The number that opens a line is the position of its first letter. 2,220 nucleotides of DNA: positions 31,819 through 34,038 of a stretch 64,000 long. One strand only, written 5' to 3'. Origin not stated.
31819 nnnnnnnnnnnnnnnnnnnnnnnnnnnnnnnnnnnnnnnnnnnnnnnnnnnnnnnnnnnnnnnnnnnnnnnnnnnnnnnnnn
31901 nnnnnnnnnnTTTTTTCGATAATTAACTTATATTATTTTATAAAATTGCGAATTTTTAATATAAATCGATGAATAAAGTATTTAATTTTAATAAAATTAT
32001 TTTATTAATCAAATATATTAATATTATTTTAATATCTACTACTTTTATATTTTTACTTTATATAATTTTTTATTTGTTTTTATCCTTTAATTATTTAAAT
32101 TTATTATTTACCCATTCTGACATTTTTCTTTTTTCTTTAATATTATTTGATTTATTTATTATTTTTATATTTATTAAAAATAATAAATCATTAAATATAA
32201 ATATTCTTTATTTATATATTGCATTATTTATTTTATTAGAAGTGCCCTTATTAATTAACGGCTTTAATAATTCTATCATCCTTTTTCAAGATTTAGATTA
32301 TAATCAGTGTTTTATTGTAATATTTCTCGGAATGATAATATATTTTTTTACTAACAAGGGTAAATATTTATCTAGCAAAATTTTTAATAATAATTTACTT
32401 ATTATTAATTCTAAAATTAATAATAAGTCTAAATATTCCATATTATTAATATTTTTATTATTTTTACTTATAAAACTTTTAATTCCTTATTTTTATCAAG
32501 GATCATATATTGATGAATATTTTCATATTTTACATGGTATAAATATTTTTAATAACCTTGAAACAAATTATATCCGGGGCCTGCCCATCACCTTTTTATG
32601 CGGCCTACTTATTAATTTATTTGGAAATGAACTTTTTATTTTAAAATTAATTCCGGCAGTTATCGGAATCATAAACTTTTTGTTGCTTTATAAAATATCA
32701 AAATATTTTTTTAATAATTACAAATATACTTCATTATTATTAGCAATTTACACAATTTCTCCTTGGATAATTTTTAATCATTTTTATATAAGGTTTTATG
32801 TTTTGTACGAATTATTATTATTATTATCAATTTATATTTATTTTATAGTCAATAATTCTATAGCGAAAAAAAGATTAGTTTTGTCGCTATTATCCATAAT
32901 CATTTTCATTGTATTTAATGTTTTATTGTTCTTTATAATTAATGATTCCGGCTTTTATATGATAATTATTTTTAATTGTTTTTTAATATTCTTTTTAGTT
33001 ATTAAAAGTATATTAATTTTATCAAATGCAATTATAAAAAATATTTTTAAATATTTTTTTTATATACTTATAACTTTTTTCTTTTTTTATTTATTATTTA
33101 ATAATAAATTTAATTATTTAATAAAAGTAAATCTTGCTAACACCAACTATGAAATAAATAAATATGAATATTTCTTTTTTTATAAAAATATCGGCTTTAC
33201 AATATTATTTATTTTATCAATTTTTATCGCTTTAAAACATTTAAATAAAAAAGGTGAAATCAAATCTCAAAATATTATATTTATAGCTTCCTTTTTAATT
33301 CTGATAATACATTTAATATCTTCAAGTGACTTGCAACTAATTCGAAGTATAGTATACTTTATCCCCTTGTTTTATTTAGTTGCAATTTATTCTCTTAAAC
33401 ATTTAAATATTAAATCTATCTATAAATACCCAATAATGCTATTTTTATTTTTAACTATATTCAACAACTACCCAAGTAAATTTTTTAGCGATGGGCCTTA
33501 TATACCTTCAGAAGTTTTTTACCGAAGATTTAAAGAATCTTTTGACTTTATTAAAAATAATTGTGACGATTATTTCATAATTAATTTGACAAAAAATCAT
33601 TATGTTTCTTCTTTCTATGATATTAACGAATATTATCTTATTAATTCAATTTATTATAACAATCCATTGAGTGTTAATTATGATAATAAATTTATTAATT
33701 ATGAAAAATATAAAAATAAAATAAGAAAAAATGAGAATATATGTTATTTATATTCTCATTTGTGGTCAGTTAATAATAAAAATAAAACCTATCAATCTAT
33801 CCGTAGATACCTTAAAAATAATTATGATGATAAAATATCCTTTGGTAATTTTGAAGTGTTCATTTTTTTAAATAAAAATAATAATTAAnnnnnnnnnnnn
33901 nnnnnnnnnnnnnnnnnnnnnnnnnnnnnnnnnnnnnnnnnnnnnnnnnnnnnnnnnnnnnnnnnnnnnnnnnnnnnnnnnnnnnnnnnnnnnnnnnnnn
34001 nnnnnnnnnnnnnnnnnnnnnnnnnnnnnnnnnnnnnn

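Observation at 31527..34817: Gtr-like three-component extracytoplasmic glycosylation module (GtrA-like, GT-C, GtrB-like)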

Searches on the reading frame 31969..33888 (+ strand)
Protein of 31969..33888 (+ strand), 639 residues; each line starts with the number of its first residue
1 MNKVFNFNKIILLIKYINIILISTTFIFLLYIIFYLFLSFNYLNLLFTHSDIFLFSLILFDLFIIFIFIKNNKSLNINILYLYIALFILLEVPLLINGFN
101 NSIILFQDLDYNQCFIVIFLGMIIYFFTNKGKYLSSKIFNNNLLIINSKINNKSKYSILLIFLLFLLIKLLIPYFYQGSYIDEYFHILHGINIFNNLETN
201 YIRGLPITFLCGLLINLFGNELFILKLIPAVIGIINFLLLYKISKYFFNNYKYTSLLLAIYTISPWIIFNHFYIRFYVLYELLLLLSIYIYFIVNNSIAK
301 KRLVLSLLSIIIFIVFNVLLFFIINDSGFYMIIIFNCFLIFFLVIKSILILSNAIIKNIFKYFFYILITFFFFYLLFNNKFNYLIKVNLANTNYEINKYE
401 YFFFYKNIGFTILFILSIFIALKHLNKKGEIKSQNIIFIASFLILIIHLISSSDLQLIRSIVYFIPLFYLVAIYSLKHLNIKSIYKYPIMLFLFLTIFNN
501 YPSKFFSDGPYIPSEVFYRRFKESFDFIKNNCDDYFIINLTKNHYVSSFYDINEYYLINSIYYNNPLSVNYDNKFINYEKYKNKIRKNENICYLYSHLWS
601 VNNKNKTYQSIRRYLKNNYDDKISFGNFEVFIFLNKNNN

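Call 4: search_protein_families(library=pfam, proteins=[window:31969-33888:+], max_evalue=0.01)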
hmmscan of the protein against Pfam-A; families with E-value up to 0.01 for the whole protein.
window:31969-33888:+ (639 aa): 0 families

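Call 11: search_protein_families(library=pfam, proteins=[window:31969-33888:+], max_evalue=10)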
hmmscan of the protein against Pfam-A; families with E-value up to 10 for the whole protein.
window:31969-33888:+ (639 aa): 0 families

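Call 12: search_protein_families(library=ncbifam, proteins=[window:31969-33888:+], max_evalue=0.1)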
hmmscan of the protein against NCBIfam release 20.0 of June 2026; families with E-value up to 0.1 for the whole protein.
window:31969-33888:+ (639 aa): 0 families

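Call 14: search_solved_structures(query=window:31969-33888:+, max_evalue=10)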
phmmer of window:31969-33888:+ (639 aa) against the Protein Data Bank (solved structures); distinct sequences matched with E-value up to 10: 1.
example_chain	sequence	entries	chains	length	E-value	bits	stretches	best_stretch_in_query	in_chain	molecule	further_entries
9jer_A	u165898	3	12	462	2.5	9.9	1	482-518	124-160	L-tryptophan decarboxylase PsiD-like domain-containing protein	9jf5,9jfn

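Call 16: find_homologous_proteins(query=window:31969-33888:+, max_evalue=0.001)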
Query window:31969-33888:+ (639 aa): 22 proteins with E <= 0.001 among 8000 candidates.
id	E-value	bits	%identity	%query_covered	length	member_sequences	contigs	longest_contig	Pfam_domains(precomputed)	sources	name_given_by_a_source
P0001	0.0e+0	1287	100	100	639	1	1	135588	-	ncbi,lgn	-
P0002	2.1e-54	203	33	78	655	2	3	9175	-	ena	-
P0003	2.8e-53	200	39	60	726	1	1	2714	-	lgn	-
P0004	2.2e-52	197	40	62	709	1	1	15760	-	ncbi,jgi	-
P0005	3.8e-49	186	35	62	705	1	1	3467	-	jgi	-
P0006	5.2e-49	186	32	73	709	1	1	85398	-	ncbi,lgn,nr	ncbi:MAG: hypothetical protein U5L76_06190 [Patescibacteria group bacterium]|nr:hypothetical protein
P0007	1.3e-48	184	33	71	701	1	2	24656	-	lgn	-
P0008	2.7e-48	183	36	68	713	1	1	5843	-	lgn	-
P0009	1.7e-45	174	35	68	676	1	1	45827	-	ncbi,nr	ncbi:Uncharacterised protein [uncultured archaeon]|nr:Uncharacterised protein [uncultured archaeon]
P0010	8.6e-45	172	41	29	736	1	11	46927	-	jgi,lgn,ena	jgi:hypothetical protein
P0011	8.3e-44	168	31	66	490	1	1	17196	-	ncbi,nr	ncbi:MAG: hypothetical protein GY847_17670 [Proteobacteria bacterium]|nr:hypothetical protein [Pseud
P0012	2.3e-43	167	48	21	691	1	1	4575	-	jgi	jgi:hypothetical protein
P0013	1.6e-41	161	33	67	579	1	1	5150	-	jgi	jgi:hypothetical protein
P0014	1.9e-38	151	31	80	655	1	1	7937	-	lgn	-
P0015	2.0e-37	147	31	73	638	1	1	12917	-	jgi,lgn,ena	-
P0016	1.6e-34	138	42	25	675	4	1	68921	-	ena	-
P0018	9.5e-32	129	26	71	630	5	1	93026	-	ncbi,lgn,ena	-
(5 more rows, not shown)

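Call 19: search_solved_structures(query=A1, max_evalue=10)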
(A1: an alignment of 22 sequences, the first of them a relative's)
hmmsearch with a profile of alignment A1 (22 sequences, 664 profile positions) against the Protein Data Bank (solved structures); distinct sequences matched with E-value up to 10: 9.
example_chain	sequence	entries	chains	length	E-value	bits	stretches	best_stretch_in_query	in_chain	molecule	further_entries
8z82_M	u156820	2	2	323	0.31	13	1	340-446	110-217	Reaction center protein M chain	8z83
7cad_A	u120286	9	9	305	0.4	12.7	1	381-447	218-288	ABC sugar transporter, permease component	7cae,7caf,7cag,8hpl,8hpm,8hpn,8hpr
8yy9_M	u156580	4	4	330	0.42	12.6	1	342-446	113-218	Reaction center protein M chain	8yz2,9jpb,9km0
9lts_M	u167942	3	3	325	0.42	12.6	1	341-446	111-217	Reaction center protein M chain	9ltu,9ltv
9k3q_M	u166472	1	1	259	0.85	11.6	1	383-446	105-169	Reaction center protein M chain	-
7oy8_M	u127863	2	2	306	1.1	11.1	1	383-446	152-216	Reaction center protein M chain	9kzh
7eqd_M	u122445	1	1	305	1.2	11.1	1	383-446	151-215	Reaction center protein M chain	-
9wqv_M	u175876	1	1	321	2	10.4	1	342-446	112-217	Reaction center protein M chain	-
8t9n_A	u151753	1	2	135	7.2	8.5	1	537-604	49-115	Anti-sigma-I factor RsgI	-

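Call 21: find_encoding_contigs(protein=P0001, flank=3000, max_places=2)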
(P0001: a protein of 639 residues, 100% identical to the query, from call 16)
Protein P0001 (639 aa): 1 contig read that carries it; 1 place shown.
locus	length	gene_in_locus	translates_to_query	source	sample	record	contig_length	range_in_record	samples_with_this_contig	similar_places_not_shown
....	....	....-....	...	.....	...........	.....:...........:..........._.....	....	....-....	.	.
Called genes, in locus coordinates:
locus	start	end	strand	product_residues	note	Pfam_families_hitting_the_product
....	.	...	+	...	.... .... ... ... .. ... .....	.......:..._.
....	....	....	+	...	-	-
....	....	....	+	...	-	-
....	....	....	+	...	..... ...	-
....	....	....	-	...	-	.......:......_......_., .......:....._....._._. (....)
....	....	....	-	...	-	?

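Call 22: find_encoding_contigs(protein=P0006, flank=8000, max_places=2)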
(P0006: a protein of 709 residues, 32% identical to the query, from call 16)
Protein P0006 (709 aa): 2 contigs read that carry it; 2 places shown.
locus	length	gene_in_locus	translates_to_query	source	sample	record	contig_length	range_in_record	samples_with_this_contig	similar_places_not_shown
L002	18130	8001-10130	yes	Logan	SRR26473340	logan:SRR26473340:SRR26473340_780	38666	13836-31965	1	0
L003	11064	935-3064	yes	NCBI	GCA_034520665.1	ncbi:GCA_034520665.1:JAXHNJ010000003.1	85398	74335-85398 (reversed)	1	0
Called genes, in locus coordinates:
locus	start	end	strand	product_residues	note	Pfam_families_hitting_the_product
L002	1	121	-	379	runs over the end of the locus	PF13439:Glyco_transf_4, PF13579:Glyco_trans_4_4, PF20706:GT4-conflict, PF00534:Glycos_transf_1, PF13692:Glyco_trans_1_4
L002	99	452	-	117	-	PF10066:DUF2304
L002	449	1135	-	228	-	PF00535:Glycos_transf_2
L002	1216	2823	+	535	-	PF13231:PMT_2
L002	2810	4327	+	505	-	-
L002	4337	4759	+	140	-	-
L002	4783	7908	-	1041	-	-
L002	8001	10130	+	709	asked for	-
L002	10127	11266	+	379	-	PF13439:Glyco_transf_4, PF00534:Glycos_transf_1, PF13692:Glyco_trans_1_4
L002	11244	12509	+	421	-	-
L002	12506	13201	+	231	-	-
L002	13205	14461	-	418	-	PF01943:Polysacc_synt, PF13440:Polysacc_synt_3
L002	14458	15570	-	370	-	PF00534:Glycos_transf_1, PF13692:Glyco_trans_1_4, PF13524:Glyco_trans_1_2 (weak)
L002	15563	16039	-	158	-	-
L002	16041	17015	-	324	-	PF00535:Glycos_transf_2, PF13641:Glyco_tranf_2_3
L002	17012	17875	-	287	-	PF13469:Sulfotransfer_3 (faint)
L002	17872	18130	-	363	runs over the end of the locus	PF20706:GT4-conflict, PF13439:Glyco_transf_4, PF13477:Glyco_trans_4_2, PF13579:Glyco_trans_4_4, PF00534:Glycos_transf_1, PF13692:Glyco_trans_1_4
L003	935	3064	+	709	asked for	-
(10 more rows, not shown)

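Call 27: find_encoding_contigs(protein=P0018, flank=8000, max_places=1)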
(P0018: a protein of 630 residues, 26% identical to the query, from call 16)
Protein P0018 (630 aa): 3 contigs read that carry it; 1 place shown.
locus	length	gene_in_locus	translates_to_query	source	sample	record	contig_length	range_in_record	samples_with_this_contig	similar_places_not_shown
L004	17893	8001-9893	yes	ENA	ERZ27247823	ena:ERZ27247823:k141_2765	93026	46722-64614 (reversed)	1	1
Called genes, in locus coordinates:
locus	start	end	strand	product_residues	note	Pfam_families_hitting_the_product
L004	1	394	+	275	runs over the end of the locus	PF00535:Glycos_transf_2, PF10111:Glyco_tranf_2_2, PF13506:Glyco_transf_21 (weak), PF13641:Glyco_tranf_2_3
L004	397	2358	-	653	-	-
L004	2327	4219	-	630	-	PF13632:Glyco_trans_2_3 (faint), PF00535:Glycos_transf_2, PF10111:Glyco_tranf_2_2 (weak), PF00535:Glycos_transf_2, PF13641:Glyco_tranf_2_3 (weak)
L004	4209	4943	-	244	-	PF00005:ABC_tran, PF13304:AAA_21 (faint)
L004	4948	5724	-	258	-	PF01061:ABC2_membrane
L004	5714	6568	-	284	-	PF00535:Glycos_transf_2, PF13641:Glyco_tranf_2_3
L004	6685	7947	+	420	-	-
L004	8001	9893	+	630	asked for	-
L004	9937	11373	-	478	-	-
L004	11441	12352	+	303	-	PF01073:3Beta_HSD, PF01370:Epimerase, PF02719:Polysacc_synt_2, PF04321:RmlD_sub_bind, PF13460:NAD_binding_10 (weak), PF16363:GDP_Man_Dehyd, PF07993:NAD_binding_4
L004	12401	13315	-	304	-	PF13489:Methyltransf_23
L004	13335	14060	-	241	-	PF13489:Methyltransf_23, PF08241:Methyltransf_11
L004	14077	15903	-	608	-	PF00664:ABC_membrane, PF02463:SMC_N (weak), PF00005:ABC_tran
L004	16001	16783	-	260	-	PF00535:Glycos_transf_2, PF10111:Glyco_tranf_2_2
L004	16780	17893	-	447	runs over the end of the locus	PF27533:CapK_C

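Call 28: find_encoding_contigs(protein=P0016, flank=8000, max_places=1)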
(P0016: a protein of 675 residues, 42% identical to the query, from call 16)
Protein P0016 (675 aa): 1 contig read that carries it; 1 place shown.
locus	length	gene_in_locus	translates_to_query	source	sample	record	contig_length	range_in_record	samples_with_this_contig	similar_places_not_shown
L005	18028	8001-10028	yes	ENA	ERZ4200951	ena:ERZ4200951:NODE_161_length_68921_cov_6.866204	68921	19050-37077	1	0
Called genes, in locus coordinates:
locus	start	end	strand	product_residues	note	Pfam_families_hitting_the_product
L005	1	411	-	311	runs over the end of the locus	PF01458:SUFBD_core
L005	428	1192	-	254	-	PF02463:SMC_N (weak), PF00005:ABC_tran, PF13304:AAA_21 (faint)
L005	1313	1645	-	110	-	-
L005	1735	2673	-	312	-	PF18075:FtsX_ECD, PF02687:FtsX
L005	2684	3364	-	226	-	PF00005:ABC_tran, PF13304:AAA_21 (faint)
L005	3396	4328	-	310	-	PF03462:PCRF, PF00472:RF-1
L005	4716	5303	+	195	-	-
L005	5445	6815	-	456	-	PF03721:UDPG_MGDP_dh_N, PF00984:UDPG_MGDP_dh, PF03720:UDPG_MGDP_dh_C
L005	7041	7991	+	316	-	-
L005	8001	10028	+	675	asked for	-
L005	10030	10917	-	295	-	PF00069:Pkinase, PF01163:RIO1 (faint)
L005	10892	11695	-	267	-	PF13489:Methyltransf_23, PF13649:Methyltransf_25, PF13847:Methyltransf_31, PF08241:Methyltransf_11, PF08242:Methyltransf_12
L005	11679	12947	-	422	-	PF01943:Polysacc_synt, PF13440:Polysacc_synt_3, PF01554:MatE (weak)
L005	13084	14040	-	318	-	PF00535:Glycos_transf_2, PF10111:Glyco_tranf_2_2, PF13641:Glyco_tranf_2_3 (weak)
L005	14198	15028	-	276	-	PF00535:Glycos_transf_2, PF10111:Glyco_tranf_2_2, PF13641:Glyco_tranf_2_3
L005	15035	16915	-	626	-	PF13522:GATase_6, PF13537:GATase_7, PF12481:DUF3700 (faint), PF00733:Asn_synthase, PF06508:QueC (weak)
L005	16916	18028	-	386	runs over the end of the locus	PF13439:Glyco_transf_4, PF13477:Glyco_trans_4_2 (weak), PF13579:Glyco_trans_4_4 (weak), PF00534:Glycos_transf_1, PF13692:Glyco_trans_1_4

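Call 29: find_encoding_contigs(protein=P0009, flank=8000, max_places=1)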
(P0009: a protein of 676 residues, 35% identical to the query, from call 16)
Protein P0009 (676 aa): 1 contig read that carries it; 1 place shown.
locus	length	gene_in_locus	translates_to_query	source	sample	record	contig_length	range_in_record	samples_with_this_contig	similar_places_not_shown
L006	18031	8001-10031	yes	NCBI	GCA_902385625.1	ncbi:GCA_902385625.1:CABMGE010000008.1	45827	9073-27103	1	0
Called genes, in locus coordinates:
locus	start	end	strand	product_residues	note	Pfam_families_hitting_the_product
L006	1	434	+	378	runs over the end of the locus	PF04055:Radical_SAM, PF13186:SPASM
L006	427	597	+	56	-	-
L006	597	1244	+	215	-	-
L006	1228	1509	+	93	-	-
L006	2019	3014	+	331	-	-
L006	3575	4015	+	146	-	-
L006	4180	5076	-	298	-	PF02498:Bro-N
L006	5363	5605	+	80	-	-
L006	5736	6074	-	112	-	PF10049:DUF2283 (weak)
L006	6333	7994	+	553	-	-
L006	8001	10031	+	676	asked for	-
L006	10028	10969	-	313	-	PF13641:Glyco_tranf_2_3, PF00535:Glycos_transf_2, PF10111:Glyco_tranf_2_2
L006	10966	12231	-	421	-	PF01943:Polysacc_synt, PF13440:Polysacc_synt_3, PF01554:MatE (weak)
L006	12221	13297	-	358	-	PF00534:Glycos_transf_1, PF13692:Glyco_trans_1_4, PF13524:Glyco_trans_1_2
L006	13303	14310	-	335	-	PF00535:Glycos_transf_2, PF13641:Glyco_tranf_2_3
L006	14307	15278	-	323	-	PF01757:Acyl_transf_3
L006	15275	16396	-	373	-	PF13439:Glyco_transf_4, PF13477:Glyco_trans_4_2, PF13579:Glyco_trans_4_4, PF00534:Glycos_transf_1, PF13692:Glyco_trans_1_4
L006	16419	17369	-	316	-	PF01073:3Beta_HSD, PF01370:Epimerase, PF02719:Polysacc_synt_2, PF04321:RmlD_sub_bind, PF07993:NAD_binding_4 (weak), PF16363:GDP_Man_Dehyd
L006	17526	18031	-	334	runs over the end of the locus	PF00535:Glycos_transf_2, PF10111:Glyco_tranf_2_2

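Call 30: predict_structure(alignment_id=A1)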
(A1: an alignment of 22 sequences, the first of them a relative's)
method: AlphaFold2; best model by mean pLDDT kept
length: 639 residues; sequences in the alignment: 22
mean_pLDDT: 73.5   pTM: 0.73
mean pLDDT of the five models: 73.5, 72.4, 70.5, 69.9, 69.0
residues with pLDDT >= 90: 125; 70-90: 265; 50-70: 169; < 50: 80
segments of 3 or more residues with pLDDT < 50: 1-7, 38-40, 43-49, 93-110, 112-115, 128-149, 566-569
pLDDT, mean of each block of 10 residues (from residue 1): 42 59 60 55 47 51 54 52 53 47 39 49 49 39 39 75 90 85 88 77 84 83 89 93 91 94 95 90 93 87 79 80 78 86 78 68 68 63 70 77 94 94 71 86 91 83 95 92 89 94 87 80 88 83 78 68 50 61 69 75 57 72 83 68
secondary structure, 60 per line:
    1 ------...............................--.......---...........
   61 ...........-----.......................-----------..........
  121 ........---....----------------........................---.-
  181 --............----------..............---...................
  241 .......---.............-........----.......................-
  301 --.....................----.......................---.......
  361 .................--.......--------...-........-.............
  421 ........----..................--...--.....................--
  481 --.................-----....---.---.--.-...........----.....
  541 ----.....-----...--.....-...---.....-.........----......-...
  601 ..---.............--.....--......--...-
elements in order: H7-37 H40-46 H50-71 H77-99 H111-128 H132-135 H152-175 H183-194 H205-218 H222-247 H251-263 H265-272 H277-299 H303-323 H328-350 H354-377 H380-386 H399-406 H408-428 H433-450 H458-478 H483-499 H505-508 H521-531 E536-540 H545-549 E555-557 H560-564 H578-586 E591-596 H598-602 H606-618 E621-625 E628-633

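Call 38: find_encoding_contigs(protein=P0010, flank=8000, max_places=1)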
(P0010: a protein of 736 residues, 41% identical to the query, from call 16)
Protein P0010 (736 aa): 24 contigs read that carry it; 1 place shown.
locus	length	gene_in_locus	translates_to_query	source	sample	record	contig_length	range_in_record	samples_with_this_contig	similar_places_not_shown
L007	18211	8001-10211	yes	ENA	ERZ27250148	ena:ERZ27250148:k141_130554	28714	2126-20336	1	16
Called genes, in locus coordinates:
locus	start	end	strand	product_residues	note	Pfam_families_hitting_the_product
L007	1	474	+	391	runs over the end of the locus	PF13200:DUF4015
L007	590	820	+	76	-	-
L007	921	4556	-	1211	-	-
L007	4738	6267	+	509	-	PF13231:PMT_2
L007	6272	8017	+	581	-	-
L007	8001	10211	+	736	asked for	-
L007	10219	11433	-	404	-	PF13439:Glyco_transf_4, PF00534:Glycos_transf_1, PF13692:Glyco_trans_1_4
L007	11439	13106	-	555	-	PF05050:Methyltransf_21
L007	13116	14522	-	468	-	PF00501:AMP-binding (weak), PF27533:CapK_C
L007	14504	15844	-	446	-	PF01943:Polysacc_synt, PF13440:Polysacc_synt_3, PF03023:MurJ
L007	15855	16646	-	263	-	PF00535:Glycos_transf_2, PF10111:Glyco_tranf_2_2 (weak)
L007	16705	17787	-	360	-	PF13784:Fic_N, PF02661:Fic, PF21248:SoFic-like_C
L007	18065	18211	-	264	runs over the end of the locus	PF00535:Glycos_transf_2, PF10111:Glyco_tranf_2_2 (weak)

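Call 39: find_encoding_contigs(protein=P0007, flank=8000, max_places=1)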
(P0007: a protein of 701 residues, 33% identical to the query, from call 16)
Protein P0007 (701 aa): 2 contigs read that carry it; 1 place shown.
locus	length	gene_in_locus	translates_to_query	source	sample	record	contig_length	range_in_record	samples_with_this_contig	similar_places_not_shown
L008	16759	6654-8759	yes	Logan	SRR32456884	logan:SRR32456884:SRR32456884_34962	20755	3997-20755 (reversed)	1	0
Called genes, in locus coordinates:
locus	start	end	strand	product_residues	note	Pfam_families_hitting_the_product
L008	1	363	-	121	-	?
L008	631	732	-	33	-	-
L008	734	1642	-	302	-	PF01978:TrmB (weak), PF01022:HTH_5 (faint)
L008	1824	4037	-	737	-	-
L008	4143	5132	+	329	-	-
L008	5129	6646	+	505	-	-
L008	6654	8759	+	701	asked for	-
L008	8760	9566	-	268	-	-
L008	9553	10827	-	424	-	PF01943:Polysacc_synt, PF13440:Polysacc_synt_3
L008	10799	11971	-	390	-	PF00534:Glycos_transf_1, PF13692:Glyco_trans_1_4, PF13524:Glyco_trans_1_2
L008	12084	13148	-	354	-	PF13439:Glyco_transf_4, PF00534:Glycos_transf_1 (weak), PF13692:Glyco_trans_1_4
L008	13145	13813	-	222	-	PF13489:Methyltransf_23, PF13847:Methyltransf_31, PF08241:Methyltransf_11, PF08242:Methyltransf_12, PF13649:Methyltransf_25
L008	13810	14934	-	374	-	PF13439:Glyco_transf_4, PF13579:Glyco_trans_4_4, PF00534:Glycos_transf_1, PF13692:Glyco_trans_1_4 (weak)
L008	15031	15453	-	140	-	PF01467:CTP_transf_like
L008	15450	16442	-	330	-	PF00535:Glycos_transf_2, PF10111:Glyco_tranf_2_2 (weak)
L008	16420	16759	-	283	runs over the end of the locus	PF04794:YdjC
